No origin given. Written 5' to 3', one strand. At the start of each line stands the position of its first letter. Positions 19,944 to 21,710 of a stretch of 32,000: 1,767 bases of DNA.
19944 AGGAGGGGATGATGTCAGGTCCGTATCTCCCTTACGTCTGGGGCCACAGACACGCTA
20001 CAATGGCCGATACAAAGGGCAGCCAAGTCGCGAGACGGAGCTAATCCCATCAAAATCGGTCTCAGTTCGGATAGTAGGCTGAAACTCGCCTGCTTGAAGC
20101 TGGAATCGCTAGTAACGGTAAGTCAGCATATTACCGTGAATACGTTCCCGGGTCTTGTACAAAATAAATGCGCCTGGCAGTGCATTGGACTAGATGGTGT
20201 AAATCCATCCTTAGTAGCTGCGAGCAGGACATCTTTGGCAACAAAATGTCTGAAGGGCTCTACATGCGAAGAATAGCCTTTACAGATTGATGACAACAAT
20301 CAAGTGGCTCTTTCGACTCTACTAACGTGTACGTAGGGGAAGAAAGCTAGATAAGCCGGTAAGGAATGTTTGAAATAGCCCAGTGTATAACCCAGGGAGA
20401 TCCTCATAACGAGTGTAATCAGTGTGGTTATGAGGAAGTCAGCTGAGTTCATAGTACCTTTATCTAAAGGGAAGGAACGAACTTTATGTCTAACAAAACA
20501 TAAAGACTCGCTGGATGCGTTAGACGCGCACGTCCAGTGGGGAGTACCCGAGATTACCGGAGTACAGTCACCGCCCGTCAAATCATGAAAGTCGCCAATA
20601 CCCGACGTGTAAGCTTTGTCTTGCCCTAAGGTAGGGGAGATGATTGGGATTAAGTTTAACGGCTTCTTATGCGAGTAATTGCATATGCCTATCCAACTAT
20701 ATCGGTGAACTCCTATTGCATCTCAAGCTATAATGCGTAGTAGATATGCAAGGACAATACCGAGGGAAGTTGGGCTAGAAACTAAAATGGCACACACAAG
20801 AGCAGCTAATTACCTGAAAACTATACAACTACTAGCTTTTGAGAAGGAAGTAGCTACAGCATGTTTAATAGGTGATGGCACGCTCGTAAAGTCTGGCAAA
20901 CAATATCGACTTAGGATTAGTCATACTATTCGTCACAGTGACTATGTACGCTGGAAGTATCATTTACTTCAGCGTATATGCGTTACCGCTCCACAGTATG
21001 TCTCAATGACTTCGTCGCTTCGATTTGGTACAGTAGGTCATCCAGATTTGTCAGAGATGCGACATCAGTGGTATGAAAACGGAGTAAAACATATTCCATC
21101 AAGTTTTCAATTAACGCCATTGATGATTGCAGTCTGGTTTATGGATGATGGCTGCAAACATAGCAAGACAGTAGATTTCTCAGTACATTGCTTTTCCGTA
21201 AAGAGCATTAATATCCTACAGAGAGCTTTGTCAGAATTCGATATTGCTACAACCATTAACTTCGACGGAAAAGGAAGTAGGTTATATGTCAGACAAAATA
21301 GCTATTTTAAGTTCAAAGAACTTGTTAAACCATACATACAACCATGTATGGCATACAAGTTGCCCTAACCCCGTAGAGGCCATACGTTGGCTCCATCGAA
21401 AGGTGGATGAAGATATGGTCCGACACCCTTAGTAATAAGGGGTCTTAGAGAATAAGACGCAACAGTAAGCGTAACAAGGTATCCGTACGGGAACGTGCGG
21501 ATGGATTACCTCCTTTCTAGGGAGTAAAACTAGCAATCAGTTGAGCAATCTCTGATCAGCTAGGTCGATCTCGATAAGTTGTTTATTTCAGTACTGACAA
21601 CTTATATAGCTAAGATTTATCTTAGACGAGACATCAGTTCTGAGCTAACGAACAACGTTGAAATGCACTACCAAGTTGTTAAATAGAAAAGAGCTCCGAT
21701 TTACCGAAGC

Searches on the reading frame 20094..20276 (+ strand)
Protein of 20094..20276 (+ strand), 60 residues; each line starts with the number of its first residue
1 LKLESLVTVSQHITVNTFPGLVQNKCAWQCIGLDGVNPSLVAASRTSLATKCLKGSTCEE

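Call 45: search_protein_families(library=pfam, proteins=[window:20094-20276:+], max_evalue=1)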
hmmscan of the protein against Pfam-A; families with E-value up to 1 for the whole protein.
window:20094-20276:+ (60 aa): 0 families

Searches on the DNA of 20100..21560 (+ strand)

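Call 3: search_rna_families(source=window, start=20100, end=20640, threshold=evalue, max_evalue=10, show_alignments=6)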
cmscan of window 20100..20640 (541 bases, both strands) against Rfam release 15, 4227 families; matches with E-value up to 10: 3.
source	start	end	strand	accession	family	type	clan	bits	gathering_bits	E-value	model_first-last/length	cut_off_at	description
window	20100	20213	+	RF00177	SSU_rRNA_bacteria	Gene; rRNA;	CL00111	47.3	50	1.5e-12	1326-1533/1533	5'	Bacterial small subunit ribosomal RNA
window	20400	20477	+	RF01998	group-II-D1D4-1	Intron;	CL00102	42.8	35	1.8e-06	1-84/84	no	Group II catalytic intron D1-D4-1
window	20191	20330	+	RF02003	group-II-D1D4-4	Intron;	CL00102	18.2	49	0.077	1-138/138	no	Group II catalytic intron D1-D4-4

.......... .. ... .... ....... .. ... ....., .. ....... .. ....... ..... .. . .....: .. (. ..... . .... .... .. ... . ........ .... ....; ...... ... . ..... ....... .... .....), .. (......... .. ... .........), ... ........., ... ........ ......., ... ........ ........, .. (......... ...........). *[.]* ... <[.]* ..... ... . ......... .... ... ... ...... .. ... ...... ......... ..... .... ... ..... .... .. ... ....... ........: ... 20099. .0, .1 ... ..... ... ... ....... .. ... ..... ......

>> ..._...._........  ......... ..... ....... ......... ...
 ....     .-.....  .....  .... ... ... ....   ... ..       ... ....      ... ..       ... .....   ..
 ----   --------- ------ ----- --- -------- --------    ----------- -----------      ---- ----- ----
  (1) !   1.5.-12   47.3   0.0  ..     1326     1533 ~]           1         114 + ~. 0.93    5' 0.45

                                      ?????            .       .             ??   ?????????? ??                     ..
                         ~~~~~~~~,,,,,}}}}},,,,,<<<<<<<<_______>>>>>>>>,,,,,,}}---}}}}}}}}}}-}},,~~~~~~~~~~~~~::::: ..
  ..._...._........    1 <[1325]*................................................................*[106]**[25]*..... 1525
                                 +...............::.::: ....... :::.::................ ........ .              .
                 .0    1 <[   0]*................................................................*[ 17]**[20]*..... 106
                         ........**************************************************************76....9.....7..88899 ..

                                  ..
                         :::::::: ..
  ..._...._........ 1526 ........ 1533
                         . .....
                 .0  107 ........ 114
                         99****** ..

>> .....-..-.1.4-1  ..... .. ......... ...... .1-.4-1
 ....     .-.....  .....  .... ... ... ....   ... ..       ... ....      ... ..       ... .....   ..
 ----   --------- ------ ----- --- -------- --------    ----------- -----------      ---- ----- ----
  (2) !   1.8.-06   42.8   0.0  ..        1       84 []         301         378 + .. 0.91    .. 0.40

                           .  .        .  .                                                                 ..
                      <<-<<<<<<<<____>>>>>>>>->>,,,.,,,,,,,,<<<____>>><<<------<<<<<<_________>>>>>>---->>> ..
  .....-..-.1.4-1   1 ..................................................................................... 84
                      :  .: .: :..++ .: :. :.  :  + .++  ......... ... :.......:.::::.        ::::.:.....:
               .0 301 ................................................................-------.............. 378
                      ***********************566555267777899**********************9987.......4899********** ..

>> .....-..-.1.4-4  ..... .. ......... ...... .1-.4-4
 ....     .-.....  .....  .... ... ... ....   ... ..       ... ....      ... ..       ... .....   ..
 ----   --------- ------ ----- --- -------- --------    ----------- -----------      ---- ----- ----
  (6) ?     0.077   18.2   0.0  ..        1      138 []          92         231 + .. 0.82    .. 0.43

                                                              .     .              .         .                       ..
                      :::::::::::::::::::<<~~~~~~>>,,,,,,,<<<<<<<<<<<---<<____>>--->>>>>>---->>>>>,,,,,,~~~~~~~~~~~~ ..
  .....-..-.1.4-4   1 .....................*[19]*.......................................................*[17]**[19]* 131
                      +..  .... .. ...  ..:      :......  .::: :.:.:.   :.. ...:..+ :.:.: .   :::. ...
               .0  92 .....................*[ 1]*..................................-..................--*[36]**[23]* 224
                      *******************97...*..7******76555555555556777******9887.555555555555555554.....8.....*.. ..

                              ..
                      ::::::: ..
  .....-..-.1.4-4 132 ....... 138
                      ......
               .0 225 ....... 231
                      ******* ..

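Call 46: search_rna_families(source=window, start=20600, end=21560, threshold=evalue, max_evalue=1)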
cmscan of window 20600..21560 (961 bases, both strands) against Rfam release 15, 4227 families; matches with E-value up to 1: 1.
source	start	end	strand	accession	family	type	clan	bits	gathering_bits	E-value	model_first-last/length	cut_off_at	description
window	21273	21442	+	RF00028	Intron_gpI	Intron;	-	29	50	2.9e-05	1-253/253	no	Group I catalytic intron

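Call 49: search_dna_similar(query=window:20162-20568:+, collection=plasmids, mode=distant, max_evalue=0.01, max_rows=15)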
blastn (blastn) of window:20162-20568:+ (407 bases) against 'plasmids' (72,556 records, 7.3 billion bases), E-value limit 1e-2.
No match.
